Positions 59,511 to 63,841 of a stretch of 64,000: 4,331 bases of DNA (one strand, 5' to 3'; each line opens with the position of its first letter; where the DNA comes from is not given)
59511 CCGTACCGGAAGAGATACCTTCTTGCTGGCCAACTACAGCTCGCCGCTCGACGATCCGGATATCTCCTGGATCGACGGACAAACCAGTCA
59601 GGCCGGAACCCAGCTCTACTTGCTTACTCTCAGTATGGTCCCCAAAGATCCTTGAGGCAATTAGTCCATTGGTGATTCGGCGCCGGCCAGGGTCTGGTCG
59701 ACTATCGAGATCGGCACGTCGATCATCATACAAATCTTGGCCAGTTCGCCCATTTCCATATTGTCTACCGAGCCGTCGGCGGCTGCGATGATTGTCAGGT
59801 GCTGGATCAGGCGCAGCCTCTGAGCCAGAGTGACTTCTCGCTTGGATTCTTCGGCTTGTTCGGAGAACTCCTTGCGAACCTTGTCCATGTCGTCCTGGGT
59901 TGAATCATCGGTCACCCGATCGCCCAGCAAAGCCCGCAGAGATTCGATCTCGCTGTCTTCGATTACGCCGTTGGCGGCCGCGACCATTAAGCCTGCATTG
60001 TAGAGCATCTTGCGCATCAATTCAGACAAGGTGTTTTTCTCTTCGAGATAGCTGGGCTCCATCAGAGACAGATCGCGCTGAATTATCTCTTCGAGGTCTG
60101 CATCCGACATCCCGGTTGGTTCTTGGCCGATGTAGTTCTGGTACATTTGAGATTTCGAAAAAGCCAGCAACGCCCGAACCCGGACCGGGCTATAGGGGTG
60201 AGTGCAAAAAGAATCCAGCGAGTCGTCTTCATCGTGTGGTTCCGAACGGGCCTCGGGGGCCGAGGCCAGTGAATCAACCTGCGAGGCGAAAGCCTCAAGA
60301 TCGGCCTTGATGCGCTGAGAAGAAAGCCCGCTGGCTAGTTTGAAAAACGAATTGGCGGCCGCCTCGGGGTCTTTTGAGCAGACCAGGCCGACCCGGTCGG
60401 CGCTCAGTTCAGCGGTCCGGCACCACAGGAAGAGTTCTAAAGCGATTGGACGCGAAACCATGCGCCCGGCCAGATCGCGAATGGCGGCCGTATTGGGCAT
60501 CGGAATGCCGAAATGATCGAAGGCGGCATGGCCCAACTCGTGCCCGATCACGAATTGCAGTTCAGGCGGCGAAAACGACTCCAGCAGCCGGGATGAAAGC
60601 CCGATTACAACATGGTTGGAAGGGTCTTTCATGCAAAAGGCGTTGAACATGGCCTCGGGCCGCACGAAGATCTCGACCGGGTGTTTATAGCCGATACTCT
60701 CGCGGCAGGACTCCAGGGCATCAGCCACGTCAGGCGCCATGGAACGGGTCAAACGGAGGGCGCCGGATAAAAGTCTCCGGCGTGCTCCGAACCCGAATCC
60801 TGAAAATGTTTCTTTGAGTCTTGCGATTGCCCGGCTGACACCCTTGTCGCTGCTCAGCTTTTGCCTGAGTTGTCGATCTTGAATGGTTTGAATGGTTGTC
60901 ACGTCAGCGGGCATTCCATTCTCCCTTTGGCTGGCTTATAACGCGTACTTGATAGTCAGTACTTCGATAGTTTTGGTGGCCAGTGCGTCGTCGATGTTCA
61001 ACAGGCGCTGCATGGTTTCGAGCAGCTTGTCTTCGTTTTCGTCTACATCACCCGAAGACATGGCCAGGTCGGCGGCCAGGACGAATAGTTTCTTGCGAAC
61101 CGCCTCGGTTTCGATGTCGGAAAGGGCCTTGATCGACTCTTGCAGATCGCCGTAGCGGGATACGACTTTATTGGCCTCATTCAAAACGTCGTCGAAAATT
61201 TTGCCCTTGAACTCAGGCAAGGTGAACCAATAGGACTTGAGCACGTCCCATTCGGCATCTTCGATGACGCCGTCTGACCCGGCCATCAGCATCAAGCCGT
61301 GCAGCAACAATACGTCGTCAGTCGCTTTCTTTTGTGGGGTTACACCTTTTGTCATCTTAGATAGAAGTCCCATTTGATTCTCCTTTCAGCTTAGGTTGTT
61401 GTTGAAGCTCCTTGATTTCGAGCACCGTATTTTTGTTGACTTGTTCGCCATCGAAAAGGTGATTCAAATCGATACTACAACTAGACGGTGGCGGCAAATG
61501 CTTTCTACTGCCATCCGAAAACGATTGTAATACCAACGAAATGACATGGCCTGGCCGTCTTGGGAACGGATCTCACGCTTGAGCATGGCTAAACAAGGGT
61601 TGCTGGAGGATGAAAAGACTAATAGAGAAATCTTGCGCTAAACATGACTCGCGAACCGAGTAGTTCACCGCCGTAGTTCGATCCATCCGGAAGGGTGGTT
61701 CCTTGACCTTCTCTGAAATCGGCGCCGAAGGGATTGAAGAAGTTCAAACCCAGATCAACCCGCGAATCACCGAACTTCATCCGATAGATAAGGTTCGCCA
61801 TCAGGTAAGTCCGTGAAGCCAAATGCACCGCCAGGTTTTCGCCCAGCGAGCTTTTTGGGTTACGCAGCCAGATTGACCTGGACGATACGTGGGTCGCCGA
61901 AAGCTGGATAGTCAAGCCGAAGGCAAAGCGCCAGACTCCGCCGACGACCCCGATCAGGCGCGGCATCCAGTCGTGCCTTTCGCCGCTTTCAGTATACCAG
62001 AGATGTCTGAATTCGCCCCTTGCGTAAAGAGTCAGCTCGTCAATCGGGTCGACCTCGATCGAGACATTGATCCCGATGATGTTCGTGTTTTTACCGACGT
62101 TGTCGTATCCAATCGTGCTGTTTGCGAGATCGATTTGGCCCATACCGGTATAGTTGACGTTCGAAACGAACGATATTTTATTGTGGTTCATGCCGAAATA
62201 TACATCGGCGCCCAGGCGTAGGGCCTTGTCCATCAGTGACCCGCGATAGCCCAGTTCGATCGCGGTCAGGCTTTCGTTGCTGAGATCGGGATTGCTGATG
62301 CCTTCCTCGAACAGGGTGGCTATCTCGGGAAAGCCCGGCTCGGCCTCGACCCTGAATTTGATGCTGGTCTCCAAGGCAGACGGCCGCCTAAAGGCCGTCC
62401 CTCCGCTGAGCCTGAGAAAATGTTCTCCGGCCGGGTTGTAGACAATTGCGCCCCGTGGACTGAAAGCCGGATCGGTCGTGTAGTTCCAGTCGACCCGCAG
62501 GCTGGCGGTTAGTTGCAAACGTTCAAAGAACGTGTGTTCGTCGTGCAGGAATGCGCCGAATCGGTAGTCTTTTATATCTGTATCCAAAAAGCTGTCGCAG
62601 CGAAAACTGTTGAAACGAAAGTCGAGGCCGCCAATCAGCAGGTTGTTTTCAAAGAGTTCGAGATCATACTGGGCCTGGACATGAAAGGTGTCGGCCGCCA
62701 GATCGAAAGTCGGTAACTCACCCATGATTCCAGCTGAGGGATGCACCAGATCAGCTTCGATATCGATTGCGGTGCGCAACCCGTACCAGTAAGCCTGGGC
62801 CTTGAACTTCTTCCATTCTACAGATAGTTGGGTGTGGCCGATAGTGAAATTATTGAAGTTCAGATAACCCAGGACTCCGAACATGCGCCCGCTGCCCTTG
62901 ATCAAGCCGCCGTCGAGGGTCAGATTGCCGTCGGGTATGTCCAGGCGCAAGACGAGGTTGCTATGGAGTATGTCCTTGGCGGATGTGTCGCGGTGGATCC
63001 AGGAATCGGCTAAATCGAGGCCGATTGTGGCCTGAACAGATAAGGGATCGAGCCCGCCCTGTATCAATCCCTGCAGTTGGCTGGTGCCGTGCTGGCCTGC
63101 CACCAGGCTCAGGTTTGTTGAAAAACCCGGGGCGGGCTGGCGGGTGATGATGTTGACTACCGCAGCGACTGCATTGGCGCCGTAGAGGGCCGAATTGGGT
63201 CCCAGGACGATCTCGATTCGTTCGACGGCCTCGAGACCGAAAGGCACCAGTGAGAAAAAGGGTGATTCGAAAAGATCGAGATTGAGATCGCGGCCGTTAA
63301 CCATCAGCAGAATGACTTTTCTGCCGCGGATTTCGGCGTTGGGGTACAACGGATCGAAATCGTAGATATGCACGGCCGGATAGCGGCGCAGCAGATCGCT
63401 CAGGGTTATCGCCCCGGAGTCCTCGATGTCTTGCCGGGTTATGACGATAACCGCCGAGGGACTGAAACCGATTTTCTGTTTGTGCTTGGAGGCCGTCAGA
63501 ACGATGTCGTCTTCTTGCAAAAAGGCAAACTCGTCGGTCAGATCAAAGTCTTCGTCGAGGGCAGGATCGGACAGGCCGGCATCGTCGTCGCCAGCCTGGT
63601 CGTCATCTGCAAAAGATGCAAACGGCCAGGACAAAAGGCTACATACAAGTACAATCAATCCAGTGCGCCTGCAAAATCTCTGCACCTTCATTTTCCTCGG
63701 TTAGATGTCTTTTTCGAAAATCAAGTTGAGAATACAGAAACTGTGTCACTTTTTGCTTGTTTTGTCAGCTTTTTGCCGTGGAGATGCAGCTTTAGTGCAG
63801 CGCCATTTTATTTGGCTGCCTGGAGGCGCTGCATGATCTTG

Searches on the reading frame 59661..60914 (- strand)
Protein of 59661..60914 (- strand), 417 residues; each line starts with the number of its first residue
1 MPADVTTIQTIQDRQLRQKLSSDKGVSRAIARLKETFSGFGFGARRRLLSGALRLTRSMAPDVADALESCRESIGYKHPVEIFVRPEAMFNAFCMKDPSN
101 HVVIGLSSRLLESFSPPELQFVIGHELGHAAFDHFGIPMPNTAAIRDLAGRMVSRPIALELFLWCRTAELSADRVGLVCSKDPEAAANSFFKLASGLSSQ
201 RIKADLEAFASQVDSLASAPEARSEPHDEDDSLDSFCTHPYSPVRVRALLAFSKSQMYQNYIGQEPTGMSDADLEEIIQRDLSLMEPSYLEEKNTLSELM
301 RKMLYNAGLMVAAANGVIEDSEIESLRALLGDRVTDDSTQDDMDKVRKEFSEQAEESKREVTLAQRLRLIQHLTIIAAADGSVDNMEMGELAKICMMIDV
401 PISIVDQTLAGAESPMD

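Call 30: search_protein_families(library=pfam, proteins=[window:59661-60914:-], max_evalue=0.001)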
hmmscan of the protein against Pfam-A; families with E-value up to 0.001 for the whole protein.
window:59661-60914:- (417 aa): 2 families
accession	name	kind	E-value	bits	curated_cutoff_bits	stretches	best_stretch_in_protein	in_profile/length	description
PF01435.24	Peptidase_M48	-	7.8e-15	55.6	20.3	1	61-250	5-183/186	Peptidase family M48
PF05099.18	TerB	-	1.3e-07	32.3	24.4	1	309-401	9-109/118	Tellurite resistance protein TerB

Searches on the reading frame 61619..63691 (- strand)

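Call 30: search_protein_families(library=pfam, proteins=[window:61619-63691:-], max_evalue=0.001)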
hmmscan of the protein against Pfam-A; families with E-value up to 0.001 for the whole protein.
window:61619-63691:- (690 aa): 3 families
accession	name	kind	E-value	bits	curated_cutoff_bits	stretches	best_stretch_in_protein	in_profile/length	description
PF00593.30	TonB_dep_Rec_b-barrel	-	1e-20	75.5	27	1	283-653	66-435/436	TonB dependent receptor-like, beta-barrel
PF07715.20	Plug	-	3.1e-17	63.5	23.9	1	77-178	5-107/107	TonB-dependent Receptor Plug Domain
PF14905.12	OMP_b-brl_3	-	2.8e-05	23.8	27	1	466-663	209-382/408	Outer membrane protein beta-barrel family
